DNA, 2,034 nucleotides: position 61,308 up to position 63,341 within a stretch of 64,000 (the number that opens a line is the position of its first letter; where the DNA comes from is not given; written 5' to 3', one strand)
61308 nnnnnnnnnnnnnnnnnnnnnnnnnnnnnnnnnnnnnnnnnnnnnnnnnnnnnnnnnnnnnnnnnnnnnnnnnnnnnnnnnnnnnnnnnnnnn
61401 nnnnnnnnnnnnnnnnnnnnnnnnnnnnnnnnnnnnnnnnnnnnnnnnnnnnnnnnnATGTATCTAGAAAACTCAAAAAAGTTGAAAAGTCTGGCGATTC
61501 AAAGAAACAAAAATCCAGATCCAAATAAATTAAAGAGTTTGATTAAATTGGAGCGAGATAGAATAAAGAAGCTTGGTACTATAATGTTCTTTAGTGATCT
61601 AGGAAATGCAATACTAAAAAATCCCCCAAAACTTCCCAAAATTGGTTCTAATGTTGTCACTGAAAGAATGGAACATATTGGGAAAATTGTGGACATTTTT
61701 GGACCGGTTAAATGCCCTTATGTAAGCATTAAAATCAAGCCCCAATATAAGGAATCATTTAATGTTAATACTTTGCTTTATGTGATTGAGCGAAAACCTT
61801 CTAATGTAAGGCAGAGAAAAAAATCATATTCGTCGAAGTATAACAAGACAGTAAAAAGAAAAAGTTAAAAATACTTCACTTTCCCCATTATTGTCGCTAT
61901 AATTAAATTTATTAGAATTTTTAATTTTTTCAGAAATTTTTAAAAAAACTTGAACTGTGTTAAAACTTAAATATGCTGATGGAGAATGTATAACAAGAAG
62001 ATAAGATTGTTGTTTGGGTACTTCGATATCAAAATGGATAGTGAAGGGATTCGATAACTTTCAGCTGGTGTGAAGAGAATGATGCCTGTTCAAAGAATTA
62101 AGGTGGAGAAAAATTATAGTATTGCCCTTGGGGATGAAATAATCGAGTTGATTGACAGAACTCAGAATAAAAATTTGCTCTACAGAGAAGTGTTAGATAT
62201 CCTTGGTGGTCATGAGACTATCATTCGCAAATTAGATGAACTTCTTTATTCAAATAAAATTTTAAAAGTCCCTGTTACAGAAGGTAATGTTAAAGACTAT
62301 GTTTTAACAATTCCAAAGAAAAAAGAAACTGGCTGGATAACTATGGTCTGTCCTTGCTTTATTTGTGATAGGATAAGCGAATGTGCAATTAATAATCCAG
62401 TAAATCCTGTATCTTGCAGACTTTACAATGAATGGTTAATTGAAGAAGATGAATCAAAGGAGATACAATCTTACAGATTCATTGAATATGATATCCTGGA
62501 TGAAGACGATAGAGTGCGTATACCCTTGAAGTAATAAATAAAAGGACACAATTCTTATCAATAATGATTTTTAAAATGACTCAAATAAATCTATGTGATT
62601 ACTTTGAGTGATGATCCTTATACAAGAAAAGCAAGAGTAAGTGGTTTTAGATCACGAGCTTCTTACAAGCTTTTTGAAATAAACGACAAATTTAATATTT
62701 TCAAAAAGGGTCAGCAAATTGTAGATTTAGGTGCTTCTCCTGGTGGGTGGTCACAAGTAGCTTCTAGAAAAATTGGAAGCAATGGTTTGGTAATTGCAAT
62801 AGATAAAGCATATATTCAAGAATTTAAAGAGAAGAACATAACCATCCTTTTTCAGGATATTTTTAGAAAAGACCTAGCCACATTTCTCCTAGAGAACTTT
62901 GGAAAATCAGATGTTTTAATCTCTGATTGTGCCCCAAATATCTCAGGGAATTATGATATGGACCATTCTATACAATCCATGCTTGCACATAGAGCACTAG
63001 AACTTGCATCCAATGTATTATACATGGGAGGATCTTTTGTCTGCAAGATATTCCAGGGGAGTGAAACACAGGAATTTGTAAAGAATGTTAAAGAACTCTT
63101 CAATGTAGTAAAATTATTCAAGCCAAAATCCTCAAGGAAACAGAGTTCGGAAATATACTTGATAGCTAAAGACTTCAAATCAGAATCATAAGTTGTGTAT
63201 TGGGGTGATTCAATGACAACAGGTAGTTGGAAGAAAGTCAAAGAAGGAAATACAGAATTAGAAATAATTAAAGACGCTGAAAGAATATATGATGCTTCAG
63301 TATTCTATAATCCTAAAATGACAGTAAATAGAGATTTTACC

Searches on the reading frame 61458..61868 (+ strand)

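Call 18: search_protein_families(library=pfam, proteins=[window:61458-61868:+], max_evalue=0.001)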
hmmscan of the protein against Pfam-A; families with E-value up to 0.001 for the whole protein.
window:61458-61868:+ (136 aa): 1 family
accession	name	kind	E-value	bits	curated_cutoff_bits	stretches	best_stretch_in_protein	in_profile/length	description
PF04410.20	Gar1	-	4.9e-10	39.5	29.3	1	38-109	3-81/92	Gar1/Naf1 RNA binding region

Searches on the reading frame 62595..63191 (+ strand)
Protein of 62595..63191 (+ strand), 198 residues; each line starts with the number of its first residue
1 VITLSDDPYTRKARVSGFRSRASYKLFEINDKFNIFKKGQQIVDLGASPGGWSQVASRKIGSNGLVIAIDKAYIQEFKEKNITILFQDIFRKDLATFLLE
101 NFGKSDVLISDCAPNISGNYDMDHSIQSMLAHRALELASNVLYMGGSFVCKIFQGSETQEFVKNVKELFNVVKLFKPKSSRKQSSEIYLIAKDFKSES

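Call 18: search_protein_families(library=pfam, proteins=[window:62595-63191:+], max_evalue=0.001)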
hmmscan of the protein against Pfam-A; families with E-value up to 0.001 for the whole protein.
window:62595-63191:+ (198 aa): 1 family
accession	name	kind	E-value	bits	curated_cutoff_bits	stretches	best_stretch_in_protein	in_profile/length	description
PF01728.25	FtsJ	-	2.8e-52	177.7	24.1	1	18-194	1-181/181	FtsJ-like methyltransferase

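Call 70: find_encoding_contigs(protein=window:62595-63191:+, flank=10000, max_places=2)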
Protein window:62595-63191:+ (198 aa): 20 contigs read that carry it; 2 places shown.
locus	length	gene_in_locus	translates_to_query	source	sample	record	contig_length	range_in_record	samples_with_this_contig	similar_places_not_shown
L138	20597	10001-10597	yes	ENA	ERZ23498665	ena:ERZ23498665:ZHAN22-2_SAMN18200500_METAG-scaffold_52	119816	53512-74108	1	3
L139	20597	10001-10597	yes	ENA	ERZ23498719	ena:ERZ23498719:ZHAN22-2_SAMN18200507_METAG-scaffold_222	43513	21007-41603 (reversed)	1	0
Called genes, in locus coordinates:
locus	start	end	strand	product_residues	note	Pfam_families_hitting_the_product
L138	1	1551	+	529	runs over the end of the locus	PF23613:ELP3_N, PF04055:Radical_SAM, PF16199:Radical_SAM_C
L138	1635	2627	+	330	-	PF26553:PDDEXK_19, PF01381:HTH_3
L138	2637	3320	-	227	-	PF01269:Fibrillarin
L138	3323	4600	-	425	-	PF21572:Nop5_56-rel_N_Arc, PF01798:Nop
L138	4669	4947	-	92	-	-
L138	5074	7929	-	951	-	PF00082:Peptidase_S8, PF09822:ABC_transp_aux (weak), PF14258:DUF4350 (weak)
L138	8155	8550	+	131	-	PF01201:Ribosomal_S8e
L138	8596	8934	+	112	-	PF01922:SRP19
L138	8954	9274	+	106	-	PF04410:Gar1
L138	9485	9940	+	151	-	-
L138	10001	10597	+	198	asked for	PF01728:FtsJ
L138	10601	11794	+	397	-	PF02005:TRM, PF03602:Cons_hypoth95 (weak)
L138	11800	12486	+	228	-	PF01351:RNase_HII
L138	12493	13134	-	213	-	PF01694:Rhomboid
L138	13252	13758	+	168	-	PF03692:CxxCxxCC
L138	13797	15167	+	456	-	-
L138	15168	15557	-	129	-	PF01796:OB_ChsH2_C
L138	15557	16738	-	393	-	PF00108:Thiolase_N, PF22691:Thiolase_C_1, PF02803:Thiolase_C (weak)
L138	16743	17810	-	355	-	PF08540:HMG_CoA_synt_C (weak), PF08541:ACP_syn_III_C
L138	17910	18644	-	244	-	PF01025:GrpE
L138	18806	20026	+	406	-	PF04282:DUF438, PF01814:Hemerythrin, PF13596:PAS_10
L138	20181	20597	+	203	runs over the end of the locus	PF13207:AAA_17, PF13238:AAA_18 (weak)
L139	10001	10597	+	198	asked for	PF01728:FtsJ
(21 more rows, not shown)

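Call 71: search_protein_families(library=ncbifam, proteins=[L138:12493-13134:-, L138:13797-15167:+, L138:4669-4947:-, L138:9485-9940:+], max_evalue=0.01)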
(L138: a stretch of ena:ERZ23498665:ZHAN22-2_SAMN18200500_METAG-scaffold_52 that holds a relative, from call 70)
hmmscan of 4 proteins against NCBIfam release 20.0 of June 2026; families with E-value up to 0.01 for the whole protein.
L138:12493-13134:- (213 aa): 3 families
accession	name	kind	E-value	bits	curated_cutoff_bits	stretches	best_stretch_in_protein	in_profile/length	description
TIGR03902.1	rhom_GG_sort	equivalog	8.4e-08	32.3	84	1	67-197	10-150/154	rhombosortase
TIGR04239.1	rhombo_GlpG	equivalog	5.3e-06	26.3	250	1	48-203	110-268/271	rhomboid family intramembrane serine protease GlpG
NF008155.0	PRK10907.1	equivalog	0.0095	15.3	335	0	67-178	129-236/276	rhomboid family intramembrane serine protease GlpG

L138:13797-15167:+ (456 aa): 0 families

L138:4669-4947:- (92 aa): 0 families

L138:9485-9940:+ (151 aa): 0 families
